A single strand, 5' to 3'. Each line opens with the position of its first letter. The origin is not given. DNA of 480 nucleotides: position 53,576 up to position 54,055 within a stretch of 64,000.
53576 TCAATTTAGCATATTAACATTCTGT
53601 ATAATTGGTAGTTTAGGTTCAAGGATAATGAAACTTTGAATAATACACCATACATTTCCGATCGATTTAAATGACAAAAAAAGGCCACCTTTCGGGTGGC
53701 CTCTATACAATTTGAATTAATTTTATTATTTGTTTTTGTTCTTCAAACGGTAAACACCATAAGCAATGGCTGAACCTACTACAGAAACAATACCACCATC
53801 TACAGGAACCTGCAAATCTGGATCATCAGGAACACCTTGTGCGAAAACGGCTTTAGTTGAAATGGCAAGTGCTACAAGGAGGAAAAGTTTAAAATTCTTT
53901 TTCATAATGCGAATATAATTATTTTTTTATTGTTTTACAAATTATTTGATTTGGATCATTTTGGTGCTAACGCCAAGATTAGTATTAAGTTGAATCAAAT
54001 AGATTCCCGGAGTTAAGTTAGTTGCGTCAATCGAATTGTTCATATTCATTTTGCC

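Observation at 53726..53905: Uncalled 59-aa mini-protein that is little more than a signal peptide plus a PEP/PID-CTERM-like sorting tail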

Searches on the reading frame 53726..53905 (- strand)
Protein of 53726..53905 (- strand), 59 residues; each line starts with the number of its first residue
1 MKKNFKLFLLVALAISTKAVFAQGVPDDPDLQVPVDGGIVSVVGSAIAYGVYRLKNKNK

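Call 5: search_protein_families(library=ncbifam, proteins=[window:53726-53905:-], max_evalue=1)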
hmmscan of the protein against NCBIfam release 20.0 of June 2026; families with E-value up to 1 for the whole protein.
window:53726-53905:- (59 aa): 1 family
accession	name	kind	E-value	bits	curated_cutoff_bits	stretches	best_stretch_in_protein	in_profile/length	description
NF046080.1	PID_CTERM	domain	3.4e-05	23.6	26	1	33-57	1-25/25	PID-CTERM protein-sorting domain-containing protein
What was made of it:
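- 53726..53905 (-): Mini-protein gene (59 codons plus stop): precursor with a PID-CTERM-class tail. NF046080 match over positions 1-25 of 25, 23.6 bits (call 5).
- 53792..53806 (-): PVDGG signature motif, residues 34-38 (equivalent to the PID of PID-CTERM). Start of the NF046080 match (call 5).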

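Call 6: search_protein_families(library=pfam, proteins=[window:53726-53905:-], max_evalue=1)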
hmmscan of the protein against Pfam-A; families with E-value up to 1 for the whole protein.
window:53726-53905:- (59 aa): 0 families

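Call 11: find_homologous_proteins(query=window:53729-53905:-, max_evalue=0.01)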
Query seq(59 aa) (59 aa): 6 proteins with E <= 0.01 among 6 candidates.
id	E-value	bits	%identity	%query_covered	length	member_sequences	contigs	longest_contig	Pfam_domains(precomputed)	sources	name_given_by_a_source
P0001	1.6e-29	117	98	100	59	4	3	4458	PF28310.1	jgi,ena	jgi:hypothetical protein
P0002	3.0e-29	116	98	100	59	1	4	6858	PF28310.1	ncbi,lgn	-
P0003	1.2e-28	114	98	100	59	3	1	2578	-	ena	-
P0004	6.3e-28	112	92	100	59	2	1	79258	PF28310.1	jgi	jgi:hypothetical protein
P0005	7.5e-28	112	93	100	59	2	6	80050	PF28310.1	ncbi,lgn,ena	-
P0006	4.6e-16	75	66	100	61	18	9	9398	PF28310.1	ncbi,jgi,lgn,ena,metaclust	jgi:hypothetical protein|metaclust:\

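Call 13: find_encoding_contigs(protein=P0006, flank=10000, max_places=8)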
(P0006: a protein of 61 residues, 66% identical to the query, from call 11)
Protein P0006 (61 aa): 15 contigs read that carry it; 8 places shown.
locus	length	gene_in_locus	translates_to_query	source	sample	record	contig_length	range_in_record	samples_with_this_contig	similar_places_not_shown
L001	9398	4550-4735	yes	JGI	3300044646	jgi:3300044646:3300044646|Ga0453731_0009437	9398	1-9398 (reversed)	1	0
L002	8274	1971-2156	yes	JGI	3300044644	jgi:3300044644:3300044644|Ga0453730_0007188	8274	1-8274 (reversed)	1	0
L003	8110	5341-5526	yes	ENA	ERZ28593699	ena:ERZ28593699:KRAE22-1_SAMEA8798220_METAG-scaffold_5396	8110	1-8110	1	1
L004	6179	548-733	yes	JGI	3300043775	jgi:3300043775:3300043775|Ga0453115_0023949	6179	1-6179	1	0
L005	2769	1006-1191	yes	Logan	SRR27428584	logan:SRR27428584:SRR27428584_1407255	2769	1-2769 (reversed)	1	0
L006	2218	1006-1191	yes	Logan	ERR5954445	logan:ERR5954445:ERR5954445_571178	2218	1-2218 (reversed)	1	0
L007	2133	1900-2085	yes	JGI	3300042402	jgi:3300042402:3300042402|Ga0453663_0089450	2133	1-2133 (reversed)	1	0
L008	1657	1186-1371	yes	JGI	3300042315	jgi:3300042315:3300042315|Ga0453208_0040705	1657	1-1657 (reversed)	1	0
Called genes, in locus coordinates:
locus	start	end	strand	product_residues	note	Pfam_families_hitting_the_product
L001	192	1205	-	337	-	-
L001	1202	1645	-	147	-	-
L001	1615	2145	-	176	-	PF09721:Exosortase_EpsH (weak)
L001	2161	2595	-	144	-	-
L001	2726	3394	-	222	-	-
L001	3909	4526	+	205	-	PF18962:Por_Secre_tail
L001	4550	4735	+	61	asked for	PF28310:PID_CTERM (weak)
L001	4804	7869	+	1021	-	-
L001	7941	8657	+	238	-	PF14808:TMEM164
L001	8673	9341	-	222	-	PF00754:F5_F8_type_C (weak)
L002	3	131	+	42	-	?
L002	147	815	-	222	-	-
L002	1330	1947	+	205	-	PF18962:Por_Secre_tail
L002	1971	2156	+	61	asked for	PF28310:PID_CTERM (weak)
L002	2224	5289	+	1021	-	-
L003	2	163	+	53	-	?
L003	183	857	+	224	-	PF16961:OmpA_like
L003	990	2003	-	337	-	-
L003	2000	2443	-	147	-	-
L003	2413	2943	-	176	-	PF09721:Exosortase_EpsH (weak)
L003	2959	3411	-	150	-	-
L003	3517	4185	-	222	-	-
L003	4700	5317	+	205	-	PF18962:Por_Secre_tail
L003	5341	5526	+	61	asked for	PF28310:PID_CTERM (weak)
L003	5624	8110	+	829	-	?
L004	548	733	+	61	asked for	PF28310:PID_CTERM (weak)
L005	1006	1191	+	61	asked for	PF28310:PID_CTERM (weak)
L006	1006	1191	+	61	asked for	PF28310:PID_CTERM (weak)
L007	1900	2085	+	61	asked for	PF28310:PID_CTERM (weak)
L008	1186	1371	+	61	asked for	PF28310:PID_CTERM (weak)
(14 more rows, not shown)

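Call 16: find_encoding_contigs(protein=P0005, flank=10000, max_places=4)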
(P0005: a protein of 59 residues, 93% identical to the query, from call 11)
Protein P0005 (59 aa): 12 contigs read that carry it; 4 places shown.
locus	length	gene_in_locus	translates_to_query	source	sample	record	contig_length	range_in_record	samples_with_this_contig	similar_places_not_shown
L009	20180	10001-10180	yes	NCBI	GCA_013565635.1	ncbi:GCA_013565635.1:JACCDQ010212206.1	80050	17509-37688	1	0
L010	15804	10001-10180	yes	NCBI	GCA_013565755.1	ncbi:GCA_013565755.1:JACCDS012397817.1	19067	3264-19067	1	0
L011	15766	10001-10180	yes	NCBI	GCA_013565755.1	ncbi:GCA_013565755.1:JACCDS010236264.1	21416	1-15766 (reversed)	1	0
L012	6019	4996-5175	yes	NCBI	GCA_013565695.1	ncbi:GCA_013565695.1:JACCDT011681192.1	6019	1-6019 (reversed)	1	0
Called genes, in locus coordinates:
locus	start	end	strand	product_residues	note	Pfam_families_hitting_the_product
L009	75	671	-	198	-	-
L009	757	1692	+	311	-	-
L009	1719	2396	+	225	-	PF16961:OmpA_like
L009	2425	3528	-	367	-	PF09411:PagL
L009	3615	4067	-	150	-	-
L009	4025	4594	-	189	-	-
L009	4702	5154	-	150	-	-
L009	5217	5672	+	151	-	-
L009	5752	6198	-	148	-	PF06983:3-dmu-9_3-mt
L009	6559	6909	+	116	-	PF02627:CMD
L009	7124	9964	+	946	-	PF18962:Por_Secre_tail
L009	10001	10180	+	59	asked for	PF28310:PID_CTERM (weak)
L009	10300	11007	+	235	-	PF14808:TMEM164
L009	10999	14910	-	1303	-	PF17678:Glyco_hydro_92N, PF00754:F5_F8_type_C (faint), PF07971:Glyco_hydro_92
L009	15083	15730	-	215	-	PF00691:OmpA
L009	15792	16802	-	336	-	PF00682:HMGL-like, PF07836:DmpG_comm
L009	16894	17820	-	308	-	PF09290:AcetDehyd-dimer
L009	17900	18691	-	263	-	PF01557:FAA_hydrolase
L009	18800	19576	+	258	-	PF01557:FAA_hydrolase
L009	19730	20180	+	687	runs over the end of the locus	PF13089:PP_kinase_N, PF02503:PP_kinase, PF17941:PP_kinase_C_1, PF13091:PLDc_2, PF13090:PP_kinase_C, PF13091:PLDc_2 (weak)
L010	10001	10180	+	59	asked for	PF28310:PID_CTERM (weak)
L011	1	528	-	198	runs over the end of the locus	-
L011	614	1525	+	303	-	PF16961:OmpA_like (weak)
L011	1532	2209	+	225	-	PF16961:OmpA_like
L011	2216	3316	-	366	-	PF09411:PagL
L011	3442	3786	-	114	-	-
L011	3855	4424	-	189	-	-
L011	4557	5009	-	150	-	PF03364:Polyketide_cyc (weak)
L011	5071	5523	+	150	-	-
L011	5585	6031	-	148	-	PF06983:3-dmu-9_3-mt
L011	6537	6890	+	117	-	PF02627:CMD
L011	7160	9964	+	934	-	PF18962:Por_Secre_tail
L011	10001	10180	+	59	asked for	PF28310:PID_CTERM (weak)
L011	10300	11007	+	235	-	PF14808:TMEM164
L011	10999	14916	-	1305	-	PF17678:Glyco_hydro_92N, PF07971:Glyco_hydro_92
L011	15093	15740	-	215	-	PF00691:OmpA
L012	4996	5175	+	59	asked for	PF28310:PID_CTERM (weak)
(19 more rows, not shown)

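Call 17: find_encoding_contigs(protein=P0004, flank=10000, max_places=3)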
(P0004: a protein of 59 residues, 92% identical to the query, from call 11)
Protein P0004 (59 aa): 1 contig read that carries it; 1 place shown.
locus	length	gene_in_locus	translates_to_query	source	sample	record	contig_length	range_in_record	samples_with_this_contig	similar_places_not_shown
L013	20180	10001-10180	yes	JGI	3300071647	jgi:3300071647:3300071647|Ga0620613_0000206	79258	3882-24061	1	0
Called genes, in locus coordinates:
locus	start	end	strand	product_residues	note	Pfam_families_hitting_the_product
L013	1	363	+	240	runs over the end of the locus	PF00849:PseudoU_synth_2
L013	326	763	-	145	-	PF01035:DNA_binding_1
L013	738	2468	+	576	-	PF14289:DUF4369 (weak), PF17127:DUF5106, PF00578:AhpC-TSA, PF00085:Thioredoxin (faint), PF13905:Thioredoxin_8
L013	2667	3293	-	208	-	-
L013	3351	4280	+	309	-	PF16961:OmpA_like (weak)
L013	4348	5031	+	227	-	PF16961:OmpA_like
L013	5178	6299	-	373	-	PF09411:PagL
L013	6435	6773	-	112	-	-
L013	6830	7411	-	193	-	PF09721:Exosortase_EpsH (weak)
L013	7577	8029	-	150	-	-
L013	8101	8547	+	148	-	-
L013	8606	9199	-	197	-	PF04832:SOUL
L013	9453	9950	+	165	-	PF02627:CMD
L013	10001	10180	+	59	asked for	PF28310:PID_CTERM (weak)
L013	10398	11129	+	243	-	PF14808:TMEM164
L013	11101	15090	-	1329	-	PF17678:Glyco_hydro_92N, PF00754:F5_F8_type_C (faint), PF07971:Glyco_hydro_92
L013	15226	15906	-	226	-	PF00691:OmpA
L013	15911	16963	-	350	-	PF00682:HMGL-like, PF07836:DmpG_comm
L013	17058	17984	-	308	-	PF09290:AcetDehyd-dimer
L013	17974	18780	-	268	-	PF01557:FAA_hydrolase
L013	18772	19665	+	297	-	PF01557:FAA_hydrolase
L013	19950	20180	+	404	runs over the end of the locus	PF28492:Beta_helix_4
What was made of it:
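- On PID-CTERM sorting domain (NF046080 / PF28310): Precomputed PF28310 hits are on record for homologues at 66-98% identity but are flagged 'weak' (calls 11, 13, 16, 17).
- PF28310 is recorded for homologues (calls 11, 13, 16, 17).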

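Call 33: search_protein_families(library=ncbifam, proteins=[L001:4550-4735:+, L013:10001-10180:+, L001:1615-2145:-], max_evalue=1)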
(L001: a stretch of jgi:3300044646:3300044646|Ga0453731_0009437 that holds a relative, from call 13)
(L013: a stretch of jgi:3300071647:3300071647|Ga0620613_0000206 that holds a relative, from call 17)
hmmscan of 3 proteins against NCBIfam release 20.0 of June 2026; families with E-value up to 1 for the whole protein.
L001:4550-4735:+ (61 aa): 1 family
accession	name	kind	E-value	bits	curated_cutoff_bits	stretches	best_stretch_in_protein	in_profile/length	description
NF046080.1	PID_CTERM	domain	0.00022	21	26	1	35-59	1-25/25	PID-CTERM protein-sorting domain-containing protein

L013:10001-10180:+ (59 aa): 1 family
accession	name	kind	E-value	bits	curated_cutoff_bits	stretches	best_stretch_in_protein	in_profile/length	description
NF046080.1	PID_CTERM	domain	2.7e-05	23.9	26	1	33-57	1-25/25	PID-CTERM protein-sorting domain-containing protein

L001:1615-2145:- (176 aa): 15 families
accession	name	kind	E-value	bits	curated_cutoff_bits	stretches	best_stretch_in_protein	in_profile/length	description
NF046081.1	exosort_XrtX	exception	4.8e-24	85.2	170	1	14-175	4-162/168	exosortase X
TIGR04128.1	exoso_Fjoh_1448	exception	2e-17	64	90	1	35-174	37-171/174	exosortase family protein XrtF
TIGR04178.1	exo_archaeo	signature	1.5e-14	54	23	1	87-170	3-91/97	exosortase/archaeosortase family protein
TIGR04177.1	exosort_XrtH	exception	5.5e-13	49.2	86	1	51-173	37-153/158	exosortase H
NF046083.1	exosort_XrtY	exception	2.2e-09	37.4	160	1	69-171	68-167/168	exosortase Y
TIGR03110.1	exosort_Gpos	exception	3.3e-09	36.9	102.75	1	14-168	20-172/187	exosortase family protein XrtG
NF033464.1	cyanoexo_CrtC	exception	1.6e-06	27.9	225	1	82-168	178-268/278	cyanoexosortase C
TIGR04175.1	archaeo_artD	exception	2.2e-06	27.8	125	1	70-173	44-143/150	archaeosortase D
NF033505.2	paceosortase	exception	1.5e-05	25.2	80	1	90-171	63-144/167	pacearchaeosortase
TIGR04300.1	exosort_XrtM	exception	2e-05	25.1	125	1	87-170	57-142/150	exosortase family protein XrtM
TIGR04297.1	thauma_sortase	exception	6.5e-05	22.6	250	1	88-170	197-285/307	thaumarchaeosortase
NF045528.1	heimosortase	equivalog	0.00075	19.5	130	1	63-156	66-156/199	heimdallarchaeosortase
TIGR04124.1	archaeo_artE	exception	0.0016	18.5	95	1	85-173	63-149/153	archaeosortase family protein ArtE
TIGR04144.1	archaeo_VPXXXP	exception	0.0073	16.3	150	1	95-173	74-151/156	archaeosortase B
TIGR04293.1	archaeo_artF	exception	0.22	11.5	150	1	86-162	71-146/166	archaeosortase family protein ArtF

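Call 59: find_homologous_proteins(query=A6, max_evalue=10)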
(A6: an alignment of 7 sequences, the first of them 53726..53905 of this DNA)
Query A6 (7 sequences) (59 aa, profile of the alignment): 722 proteins with E <= 10 among 3997 candidates; the best 120 are listed.
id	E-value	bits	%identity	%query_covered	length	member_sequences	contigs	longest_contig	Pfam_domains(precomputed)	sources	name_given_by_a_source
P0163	1.2e-28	116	64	100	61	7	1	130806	PF28310.1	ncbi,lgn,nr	ncbi:MAG: hypothetical protein NBV77_05275 [Bacteroidia bacterium]|nr:hypothetical protein [Bacteroi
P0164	1.5e-28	116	62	100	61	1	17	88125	PF28310.1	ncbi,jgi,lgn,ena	jgi:hypothetical protein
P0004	2.0e-28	115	92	100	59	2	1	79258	PF28310.1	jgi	jgi:hypothetical protein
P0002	2.4e-28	115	98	100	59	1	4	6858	PF28310.1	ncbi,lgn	-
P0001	2.7e-28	115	98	100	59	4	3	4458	PF28310.1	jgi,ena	jgi:hypothetical protein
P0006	3.0e-28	115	66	100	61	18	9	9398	PF28310.1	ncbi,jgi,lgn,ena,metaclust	jgi:hypothetical protein|metaclust:\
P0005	9.4e-28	113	93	100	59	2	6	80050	PF28310.1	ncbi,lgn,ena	-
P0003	1.5e-26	109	98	100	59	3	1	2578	-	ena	-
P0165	1.9e-24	103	68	100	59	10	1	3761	PF28310.1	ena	-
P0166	2.5e-24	102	69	100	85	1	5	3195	-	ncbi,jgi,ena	jgi:hypothetical protein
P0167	6.3e-24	101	68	100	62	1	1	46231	PF28310.1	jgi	jgi:UDP-N-acetylmuramyl pentapeptide phosphotransferase/UDP-N-acetylglucosamine-1-phosphate transfer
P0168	5.0e-23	98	60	97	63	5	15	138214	PF28310.1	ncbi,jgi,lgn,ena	jgi:hypothetical protein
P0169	6.5e-23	98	57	85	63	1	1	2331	-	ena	-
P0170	1.0e-22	97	66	100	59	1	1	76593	PF28310.1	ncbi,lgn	-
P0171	1.3e-22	97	59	100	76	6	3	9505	PF28310.1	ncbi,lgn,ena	-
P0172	1.4e-22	97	64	98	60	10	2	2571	PF28310.1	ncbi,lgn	-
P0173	1.9e-22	96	64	98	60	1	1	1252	PF28310.1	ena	-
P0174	5.0e-22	95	75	90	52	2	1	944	PF28310.1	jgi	jgi:hypothetical protein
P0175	5.9e-22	95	58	100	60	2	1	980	PF28310.1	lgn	-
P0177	9.3e-22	94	63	100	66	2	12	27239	PF28310.1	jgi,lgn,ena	-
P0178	1.4e-21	94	58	97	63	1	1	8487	PF28310.1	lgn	-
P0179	2.4e-21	93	57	97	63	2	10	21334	PF28310.1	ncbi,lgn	-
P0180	6.9e-21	91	55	97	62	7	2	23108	PF28310.1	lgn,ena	-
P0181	1.3e-20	90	24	83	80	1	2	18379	PF28310.1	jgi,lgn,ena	-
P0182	2.3e-20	90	57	97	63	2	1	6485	PF28310.1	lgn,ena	-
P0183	3.5e-20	89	52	97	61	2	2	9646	PF28310.1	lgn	-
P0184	3.5e-20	89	55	100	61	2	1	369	PF28310.1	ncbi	-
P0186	4.4e-20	89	57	97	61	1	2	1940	PF28310.1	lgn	-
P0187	5.0e-20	89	51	69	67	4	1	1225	PF28310.1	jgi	-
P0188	1.2e-19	87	76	69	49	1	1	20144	PF28310.1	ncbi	-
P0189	1.2e-19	87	55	100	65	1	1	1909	PF28310.1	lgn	-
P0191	2.0e-19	87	55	97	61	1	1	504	PF28310.1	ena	-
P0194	1.6e-18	84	59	97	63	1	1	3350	PF28310.1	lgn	-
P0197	3.8e-18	83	79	66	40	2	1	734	PF28310.1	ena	-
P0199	1.4e-17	81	55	100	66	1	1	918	PF28310.1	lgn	-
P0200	2.1e-17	80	56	59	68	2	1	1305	PF28310.1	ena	-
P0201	3.4e-17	79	51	93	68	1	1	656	PF28310.1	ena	-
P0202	2.4e-16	77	47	66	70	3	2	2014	PF28310.1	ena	-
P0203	1.6e-15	74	72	64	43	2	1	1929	PF28310.1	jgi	-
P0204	2.8e-15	73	33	41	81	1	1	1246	PF28310.1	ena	-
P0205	6.2e-15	72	35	39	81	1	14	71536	PF28310.1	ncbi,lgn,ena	-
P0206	1.1e-14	71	36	42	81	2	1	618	PF28310.1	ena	-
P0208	6.7e-14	69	50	93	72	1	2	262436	PF28310.1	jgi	jgi:hypothetical protein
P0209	7.0e-14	69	74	63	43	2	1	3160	PF28310.1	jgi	jgi:hypothetical protein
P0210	1.3e-13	68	57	95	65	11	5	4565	PF28310.1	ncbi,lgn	-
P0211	1.4e-13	68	57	90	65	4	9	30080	PF28310.1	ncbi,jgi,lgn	jgi:hypothetical protein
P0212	3.1e-13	67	58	100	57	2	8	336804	-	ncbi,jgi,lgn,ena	-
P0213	3.6e-13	67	40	88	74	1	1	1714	PF28310.1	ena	-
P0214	8.0e-13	65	56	92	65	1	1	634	PF28310.1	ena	-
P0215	8.5e-13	65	55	92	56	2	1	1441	PF28310.1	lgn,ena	-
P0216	1.1e-12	65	33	75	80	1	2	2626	PF28310.1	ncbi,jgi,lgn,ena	jgi:hypothetical protein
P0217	2.2e-12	64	37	100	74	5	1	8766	PF28310.1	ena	-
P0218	2.5e-12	64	32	97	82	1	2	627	PF28310.1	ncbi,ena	-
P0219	2.9e-12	64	44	97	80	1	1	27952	PF28310.1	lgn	-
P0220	4.1e-12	63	55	90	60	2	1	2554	PF28310.1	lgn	-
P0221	5.1e-12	63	44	86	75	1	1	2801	PF28310.1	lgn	-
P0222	5.1e-12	63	47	85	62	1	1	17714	PF28310.1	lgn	-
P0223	8.2e-12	62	48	83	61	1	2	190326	PF28310.1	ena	-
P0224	1.1e-11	62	32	100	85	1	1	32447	PF28310.1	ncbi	-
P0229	2.4e-11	61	42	44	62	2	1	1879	PF28310.1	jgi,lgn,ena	-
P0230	2.4e-11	61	37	100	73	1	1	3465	PF28310.1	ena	-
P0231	2.4e-11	61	48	97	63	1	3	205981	PF28310.1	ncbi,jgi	jgi:hypothetical protein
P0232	3.0e-11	60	42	86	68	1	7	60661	PF28310.1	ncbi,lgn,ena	-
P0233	3.3e-11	60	32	95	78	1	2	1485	PF28310.1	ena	-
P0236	4.9e-11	60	55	90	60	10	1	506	PF28310.1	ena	-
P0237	5.0e-11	60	39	100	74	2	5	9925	PF28310.1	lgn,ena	-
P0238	5.1e-11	60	55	92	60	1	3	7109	PF28310.1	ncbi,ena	-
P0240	7.0e-11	59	27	95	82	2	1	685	PF28310.1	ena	-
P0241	8.0e-11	59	40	86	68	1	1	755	PF28310.1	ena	-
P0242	1.0e-10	59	53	90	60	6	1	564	PF28310.1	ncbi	-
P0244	1.1e-10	59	39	100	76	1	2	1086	PF28310.1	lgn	-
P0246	1.5e-10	58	39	100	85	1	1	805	PF28310.1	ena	-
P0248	1.7e-10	58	42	85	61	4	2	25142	PF28310.1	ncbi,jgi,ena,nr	ncbi:MAG: hypothetical protein FGM41_09940 [Bacteroidetes bacterium]|jgi:hypothetical protein|nr:hyp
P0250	2.0e-10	58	36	81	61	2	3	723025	PF28310.1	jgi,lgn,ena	-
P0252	2.1e-10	58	39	81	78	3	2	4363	PF28310.1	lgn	-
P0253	2.2e-10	58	36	93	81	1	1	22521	PF28310.1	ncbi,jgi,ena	-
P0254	2.3e-10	58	43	83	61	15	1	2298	PF28310.1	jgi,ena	jgi:hypothetical protein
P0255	2.6e-10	57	39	100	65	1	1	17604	PF28310.1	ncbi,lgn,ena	-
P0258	2.8e-10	57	47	90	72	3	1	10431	PF28310.1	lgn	-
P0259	2.8e-10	57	31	88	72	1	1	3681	PF28310.1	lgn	-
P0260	2.8e-10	57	37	100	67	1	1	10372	PF28310.1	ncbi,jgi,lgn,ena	jgi:hypothetical protein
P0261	2.9e-10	57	38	44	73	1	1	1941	PF28310.1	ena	-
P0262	2.9e-10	57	41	83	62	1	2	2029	PF28310.1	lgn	-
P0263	3.0e-10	57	42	78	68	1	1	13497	PF28310.1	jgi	-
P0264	3.0e-10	57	35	100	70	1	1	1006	PF28310.1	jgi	jgi:hypothetical protein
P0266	3.0e-10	57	36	85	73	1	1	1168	PF28310.1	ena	-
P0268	3.5e-10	57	37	86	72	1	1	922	PF28310.1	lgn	-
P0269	3.6e-10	57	28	90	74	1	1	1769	PF28310.1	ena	-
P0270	3.6e-10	57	43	86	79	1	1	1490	PF28310.1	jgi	jgi:hypothetical protein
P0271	3.8e-10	57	37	98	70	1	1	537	PF28310.1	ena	-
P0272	4.2e-10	57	30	97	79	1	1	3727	PF28310.1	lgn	-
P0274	4.5e-10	57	50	100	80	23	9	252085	-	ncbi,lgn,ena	-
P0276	4.7e-10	57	44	85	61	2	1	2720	PF28310.1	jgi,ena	jgi:hypothetical protein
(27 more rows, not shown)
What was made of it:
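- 53726..53905 (-): Orthologues and PF28310 hits (calls 11, 13, 16, 17, 59).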
